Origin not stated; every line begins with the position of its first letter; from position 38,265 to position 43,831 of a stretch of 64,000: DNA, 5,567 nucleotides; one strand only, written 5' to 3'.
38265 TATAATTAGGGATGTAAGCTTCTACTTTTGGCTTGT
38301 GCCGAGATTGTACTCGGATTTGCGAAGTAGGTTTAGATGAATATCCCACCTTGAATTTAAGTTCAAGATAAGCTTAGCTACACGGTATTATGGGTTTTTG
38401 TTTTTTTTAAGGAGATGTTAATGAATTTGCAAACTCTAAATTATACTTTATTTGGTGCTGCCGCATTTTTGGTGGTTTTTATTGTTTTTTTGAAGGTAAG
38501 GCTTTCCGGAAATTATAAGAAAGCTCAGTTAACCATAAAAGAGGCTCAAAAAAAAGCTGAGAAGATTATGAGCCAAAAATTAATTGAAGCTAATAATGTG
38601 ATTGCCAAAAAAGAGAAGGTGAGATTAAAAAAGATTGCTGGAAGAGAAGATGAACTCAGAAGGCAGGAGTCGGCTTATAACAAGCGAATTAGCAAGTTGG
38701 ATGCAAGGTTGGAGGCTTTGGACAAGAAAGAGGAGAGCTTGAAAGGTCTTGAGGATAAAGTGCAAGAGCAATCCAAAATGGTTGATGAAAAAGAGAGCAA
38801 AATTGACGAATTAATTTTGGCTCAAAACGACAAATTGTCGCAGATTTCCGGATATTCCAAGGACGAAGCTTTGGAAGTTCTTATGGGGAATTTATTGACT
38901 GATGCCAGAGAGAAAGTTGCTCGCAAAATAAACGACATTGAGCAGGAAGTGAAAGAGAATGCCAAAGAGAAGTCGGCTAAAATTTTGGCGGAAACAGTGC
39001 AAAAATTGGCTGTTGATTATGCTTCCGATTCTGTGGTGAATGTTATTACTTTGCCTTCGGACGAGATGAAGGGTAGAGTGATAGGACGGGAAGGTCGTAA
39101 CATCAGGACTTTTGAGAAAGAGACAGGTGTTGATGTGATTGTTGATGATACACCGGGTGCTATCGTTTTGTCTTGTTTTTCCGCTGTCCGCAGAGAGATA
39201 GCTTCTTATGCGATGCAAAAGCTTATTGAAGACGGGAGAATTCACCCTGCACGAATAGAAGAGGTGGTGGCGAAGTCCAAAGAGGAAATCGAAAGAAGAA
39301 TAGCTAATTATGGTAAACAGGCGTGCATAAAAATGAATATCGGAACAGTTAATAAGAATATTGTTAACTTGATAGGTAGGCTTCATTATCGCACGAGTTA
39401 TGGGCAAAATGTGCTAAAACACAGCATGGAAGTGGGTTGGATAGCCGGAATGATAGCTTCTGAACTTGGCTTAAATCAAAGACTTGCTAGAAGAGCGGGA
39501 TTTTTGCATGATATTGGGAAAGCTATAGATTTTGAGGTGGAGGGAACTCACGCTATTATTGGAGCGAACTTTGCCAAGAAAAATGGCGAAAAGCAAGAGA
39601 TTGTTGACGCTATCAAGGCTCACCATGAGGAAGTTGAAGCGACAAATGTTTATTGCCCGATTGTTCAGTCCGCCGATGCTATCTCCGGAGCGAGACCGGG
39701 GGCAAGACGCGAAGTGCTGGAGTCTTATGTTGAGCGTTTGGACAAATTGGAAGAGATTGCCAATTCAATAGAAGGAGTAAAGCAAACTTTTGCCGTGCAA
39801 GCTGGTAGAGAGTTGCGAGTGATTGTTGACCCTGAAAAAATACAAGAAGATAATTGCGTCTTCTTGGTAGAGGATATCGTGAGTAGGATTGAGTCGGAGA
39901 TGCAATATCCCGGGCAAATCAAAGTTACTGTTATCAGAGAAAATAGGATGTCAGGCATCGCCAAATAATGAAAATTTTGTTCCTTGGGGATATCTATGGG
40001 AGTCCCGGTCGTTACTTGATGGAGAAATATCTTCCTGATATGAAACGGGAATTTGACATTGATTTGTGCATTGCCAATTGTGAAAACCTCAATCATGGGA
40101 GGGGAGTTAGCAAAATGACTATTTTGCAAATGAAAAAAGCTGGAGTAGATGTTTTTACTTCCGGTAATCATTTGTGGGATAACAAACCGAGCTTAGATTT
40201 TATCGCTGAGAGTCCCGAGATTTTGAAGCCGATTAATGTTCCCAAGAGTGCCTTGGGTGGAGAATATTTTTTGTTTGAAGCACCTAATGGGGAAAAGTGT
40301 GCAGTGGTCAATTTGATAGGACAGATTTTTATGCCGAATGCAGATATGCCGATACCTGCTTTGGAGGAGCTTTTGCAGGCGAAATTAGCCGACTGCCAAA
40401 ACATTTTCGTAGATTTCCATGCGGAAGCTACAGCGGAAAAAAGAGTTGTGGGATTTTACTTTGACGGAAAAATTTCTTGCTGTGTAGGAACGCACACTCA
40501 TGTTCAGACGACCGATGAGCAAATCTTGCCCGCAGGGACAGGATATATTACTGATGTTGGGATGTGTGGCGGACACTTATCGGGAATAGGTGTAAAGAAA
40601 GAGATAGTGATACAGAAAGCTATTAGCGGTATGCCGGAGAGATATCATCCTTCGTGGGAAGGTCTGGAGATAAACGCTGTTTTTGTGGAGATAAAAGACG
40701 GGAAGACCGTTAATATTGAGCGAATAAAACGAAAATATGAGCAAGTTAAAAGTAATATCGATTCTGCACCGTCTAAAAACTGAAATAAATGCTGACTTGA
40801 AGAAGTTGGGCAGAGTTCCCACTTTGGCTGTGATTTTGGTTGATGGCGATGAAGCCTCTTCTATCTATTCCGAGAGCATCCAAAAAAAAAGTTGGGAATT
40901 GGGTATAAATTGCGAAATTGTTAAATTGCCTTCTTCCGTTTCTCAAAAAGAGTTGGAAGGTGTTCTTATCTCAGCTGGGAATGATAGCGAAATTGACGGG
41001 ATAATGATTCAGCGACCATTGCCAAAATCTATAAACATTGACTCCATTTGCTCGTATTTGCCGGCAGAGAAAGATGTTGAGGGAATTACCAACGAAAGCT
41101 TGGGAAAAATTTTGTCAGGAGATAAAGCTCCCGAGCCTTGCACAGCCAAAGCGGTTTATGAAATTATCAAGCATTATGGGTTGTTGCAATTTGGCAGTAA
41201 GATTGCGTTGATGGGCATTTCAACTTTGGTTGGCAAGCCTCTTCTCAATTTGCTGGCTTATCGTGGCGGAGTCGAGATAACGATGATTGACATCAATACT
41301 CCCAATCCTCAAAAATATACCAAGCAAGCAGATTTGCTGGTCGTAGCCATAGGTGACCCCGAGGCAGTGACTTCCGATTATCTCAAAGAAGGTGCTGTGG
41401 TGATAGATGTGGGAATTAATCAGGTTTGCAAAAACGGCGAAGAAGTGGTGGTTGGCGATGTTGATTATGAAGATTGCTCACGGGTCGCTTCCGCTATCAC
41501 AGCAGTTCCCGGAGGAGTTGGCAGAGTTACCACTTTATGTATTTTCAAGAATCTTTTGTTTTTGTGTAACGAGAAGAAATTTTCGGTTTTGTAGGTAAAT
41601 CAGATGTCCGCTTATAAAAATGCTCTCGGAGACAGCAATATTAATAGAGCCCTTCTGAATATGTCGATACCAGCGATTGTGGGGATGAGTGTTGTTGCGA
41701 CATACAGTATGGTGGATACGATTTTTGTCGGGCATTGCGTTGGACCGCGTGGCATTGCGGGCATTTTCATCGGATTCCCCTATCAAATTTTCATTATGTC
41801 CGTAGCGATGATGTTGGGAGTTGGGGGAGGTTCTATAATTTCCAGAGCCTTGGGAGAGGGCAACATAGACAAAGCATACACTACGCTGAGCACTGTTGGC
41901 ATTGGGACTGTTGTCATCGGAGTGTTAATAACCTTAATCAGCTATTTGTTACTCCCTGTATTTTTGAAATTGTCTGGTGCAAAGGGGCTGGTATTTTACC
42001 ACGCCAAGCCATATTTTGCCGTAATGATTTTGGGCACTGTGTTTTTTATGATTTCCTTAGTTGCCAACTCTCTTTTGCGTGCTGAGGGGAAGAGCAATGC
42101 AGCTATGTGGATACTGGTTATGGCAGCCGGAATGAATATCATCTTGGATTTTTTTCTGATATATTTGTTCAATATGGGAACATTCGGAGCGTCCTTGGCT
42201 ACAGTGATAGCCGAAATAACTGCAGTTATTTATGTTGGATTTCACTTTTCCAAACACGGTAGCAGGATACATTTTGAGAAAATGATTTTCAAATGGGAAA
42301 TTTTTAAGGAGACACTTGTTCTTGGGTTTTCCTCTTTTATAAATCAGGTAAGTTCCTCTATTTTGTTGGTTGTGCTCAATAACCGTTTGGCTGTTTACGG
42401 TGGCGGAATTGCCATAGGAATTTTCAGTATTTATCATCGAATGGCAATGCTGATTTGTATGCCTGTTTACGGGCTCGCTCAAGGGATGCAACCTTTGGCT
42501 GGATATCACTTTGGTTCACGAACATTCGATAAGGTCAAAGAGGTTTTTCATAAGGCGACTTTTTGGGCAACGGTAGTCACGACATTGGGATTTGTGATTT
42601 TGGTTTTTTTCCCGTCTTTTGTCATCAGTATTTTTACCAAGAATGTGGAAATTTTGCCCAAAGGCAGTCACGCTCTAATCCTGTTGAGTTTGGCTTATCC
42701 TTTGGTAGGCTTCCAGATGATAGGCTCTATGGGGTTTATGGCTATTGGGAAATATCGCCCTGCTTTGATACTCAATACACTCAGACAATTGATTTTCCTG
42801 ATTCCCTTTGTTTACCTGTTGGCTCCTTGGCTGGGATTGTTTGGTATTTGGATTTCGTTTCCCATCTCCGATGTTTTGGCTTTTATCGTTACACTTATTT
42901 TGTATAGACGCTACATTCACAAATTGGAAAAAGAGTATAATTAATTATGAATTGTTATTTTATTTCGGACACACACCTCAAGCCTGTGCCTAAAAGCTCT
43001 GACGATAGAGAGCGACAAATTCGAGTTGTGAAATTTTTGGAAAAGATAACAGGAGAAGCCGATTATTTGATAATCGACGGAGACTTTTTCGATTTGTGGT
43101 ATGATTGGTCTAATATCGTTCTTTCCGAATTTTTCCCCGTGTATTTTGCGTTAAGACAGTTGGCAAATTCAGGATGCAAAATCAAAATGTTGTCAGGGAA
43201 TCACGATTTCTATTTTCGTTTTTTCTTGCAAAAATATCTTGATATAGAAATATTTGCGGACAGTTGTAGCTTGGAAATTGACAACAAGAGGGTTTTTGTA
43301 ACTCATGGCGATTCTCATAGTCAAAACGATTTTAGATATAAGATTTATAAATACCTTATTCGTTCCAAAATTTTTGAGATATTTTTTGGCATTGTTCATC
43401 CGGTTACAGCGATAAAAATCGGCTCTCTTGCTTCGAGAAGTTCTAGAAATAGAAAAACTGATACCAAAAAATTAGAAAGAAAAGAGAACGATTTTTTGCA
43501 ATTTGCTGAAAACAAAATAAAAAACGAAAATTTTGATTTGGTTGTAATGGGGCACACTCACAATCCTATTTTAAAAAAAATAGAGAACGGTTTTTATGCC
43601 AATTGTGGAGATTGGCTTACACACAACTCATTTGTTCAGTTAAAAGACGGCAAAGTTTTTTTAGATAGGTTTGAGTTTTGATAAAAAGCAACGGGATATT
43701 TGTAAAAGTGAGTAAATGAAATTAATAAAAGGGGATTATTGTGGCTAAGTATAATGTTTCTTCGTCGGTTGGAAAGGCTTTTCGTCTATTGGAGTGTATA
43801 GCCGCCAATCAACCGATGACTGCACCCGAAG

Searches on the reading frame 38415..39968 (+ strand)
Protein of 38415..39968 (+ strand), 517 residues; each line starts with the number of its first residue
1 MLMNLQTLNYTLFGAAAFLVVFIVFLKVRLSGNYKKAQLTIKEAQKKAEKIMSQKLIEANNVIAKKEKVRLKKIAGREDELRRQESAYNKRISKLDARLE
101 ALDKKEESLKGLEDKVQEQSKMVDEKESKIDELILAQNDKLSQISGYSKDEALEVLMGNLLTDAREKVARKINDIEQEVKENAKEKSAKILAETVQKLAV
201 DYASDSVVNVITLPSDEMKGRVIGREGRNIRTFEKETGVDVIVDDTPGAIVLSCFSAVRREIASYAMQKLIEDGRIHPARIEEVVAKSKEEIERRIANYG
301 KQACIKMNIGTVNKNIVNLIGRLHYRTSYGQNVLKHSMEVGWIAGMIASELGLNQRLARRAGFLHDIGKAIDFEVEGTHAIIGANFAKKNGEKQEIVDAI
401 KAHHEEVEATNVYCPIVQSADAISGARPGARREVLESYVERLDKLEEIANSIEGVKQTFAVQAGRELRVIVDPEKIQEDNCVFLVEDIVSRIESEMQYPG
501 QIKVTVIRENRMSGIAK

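Call 59: search_protein_families(library=pfam, proteins=[window:38415-39968:+], max_evalue=0.000001)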
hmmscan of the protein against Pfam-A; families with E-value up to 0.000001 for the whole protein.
window:38415-39968:+ (517 aa): 3 families
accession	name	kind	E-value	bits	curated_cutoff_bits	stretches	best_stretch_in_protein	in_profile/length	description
PF12072.13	RNase_Y_N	-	3.6e-28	98.8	32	1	29-202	28-201/201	RNase Y N-terminal region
PF01966.28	HD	-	1.3e-18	67.9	22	1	333-424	1-114/116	HD domain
PF00013.35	KH_1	-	2.8e-07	30.6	21.5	1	211-261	4-58/66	KH domain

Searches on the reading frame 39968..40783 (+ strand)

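Call 59: search_protein_families(library=pfam, proteins=[window:39968-40783:+], max_evalue=0.000001)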
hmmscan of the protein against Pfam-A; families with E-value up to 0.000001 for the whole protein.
window:39968-40783:+ (271 aa): 1 family
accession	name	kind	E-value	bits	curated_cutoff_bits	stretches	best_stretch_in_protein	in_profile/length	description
PF13277.11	YmdB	-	7.3e-89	297.8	27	1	4-253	1-253/253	YmdB-like protein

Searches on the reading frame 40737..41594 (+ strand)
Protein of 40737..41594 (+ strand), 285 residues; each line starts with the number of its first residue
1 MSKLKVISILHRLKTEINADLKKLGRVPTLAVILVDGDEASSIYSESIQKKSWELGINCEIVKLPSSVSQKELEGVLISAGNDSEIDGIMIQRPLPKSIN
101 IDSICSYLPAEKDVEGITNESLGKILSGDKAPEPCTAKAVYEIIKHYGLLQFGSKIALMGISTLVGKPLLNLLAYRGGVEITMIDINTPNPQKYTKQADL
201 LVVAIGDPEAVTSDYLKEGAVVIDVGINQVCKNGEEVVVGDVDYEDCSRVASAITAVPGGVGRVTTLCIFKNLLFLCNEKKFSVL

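Call 59: search_protein_families(library=pfam, proteins=[window:40737-41594:+], max_evalue=0.000001)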
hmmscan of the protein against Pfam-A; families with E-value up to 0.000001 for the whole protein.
window:40737-41594:+ (285 aa): 2 families
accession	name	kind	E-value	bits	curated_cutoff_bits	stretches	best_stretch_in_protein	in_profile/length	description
PF02882.25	THF_DHG_CYH_C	-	4.5e-44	150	27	1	120-277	3-156/160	Tetrahydrofolate dehydrogenase/cyclohydrolase, NAD(P)-binding domain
PF00763.28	THF_DHG_CYH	-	6.9e-26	91.2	32.8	1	9-115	10-115/115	Tetrahydrofolate dehydrogenase/cyclohydrolase, catalytic domain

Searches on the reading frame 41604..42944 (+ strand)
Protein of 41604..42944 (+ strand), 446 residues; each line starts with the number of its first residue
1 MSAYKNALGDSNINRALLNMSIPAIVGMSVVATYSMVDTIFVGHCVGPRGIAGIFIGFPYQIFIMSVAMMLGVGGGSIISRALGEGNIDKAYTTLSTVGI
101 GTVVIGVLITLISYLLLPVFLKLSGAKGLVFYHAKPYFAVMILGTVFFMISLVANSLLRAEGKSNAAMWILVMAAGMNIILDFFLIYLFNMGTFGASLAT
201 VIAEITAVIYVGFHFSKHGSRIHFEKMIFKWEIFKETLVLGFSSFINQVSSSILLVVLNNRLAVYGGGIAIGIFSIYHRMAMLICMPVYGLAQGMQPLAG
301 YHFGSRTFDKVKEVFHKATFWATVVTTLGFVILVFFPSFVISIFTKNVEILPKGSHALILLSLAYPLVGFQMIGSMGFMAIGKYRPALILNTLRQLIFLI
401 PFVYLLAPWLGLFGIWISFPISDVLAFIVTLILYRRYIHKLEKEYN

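Call 59: search_protein_families(library=pfam, proteins=[window:41604-42944:+], max_evalue=0.000001)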
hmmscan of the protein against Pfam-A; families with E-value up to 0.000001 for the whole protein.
window:41604-42944:+ (446 aa): 2 families
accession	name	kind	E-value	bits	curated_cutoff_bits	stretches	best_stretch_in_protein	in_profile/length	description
PF01554.23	MatE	-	7.7e-42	143.2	24.9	2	23-183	1-160/161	MatE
PF01943.22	Polysacc_synt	-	5.4e-08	33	28.2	0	63-288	44-258/274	Polysaccharide biosynthesis protein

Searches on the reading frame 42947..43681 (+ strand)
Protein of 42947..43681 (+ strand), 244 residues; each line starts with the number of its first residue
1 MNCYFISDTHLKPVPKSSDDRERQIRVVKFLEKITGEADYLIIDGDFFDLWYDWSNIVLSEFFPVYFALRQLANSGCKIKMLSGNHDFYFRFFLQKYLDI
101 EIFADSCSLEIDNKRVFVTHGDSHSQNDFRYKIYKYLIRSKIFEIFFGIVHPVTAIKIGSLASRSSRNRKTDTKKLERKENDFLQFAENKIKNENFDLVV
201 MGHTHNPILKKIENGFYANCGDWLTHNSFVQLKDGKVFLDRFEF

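Call 59: search_protein_families(library=pfam, proteins=[window:42947-43681:+], max_evalue=0.000001)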
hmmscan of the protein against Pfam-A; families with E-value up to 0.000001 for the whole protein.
window:42947-43681:+ (244 aa): 2 families
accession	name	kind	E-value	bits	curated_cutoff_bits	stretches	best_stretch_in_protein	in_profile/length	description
PF00149.33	Metallophos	-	2.2e-13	51.5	21.5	1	3-207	3-191/191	Calcineurin-like phosphoesterase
PF12850.12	Metallophos_2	-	1.8e-10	41.5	27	0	1-135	1-102/154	Calcineurin-like phosphoesterase superfamily domain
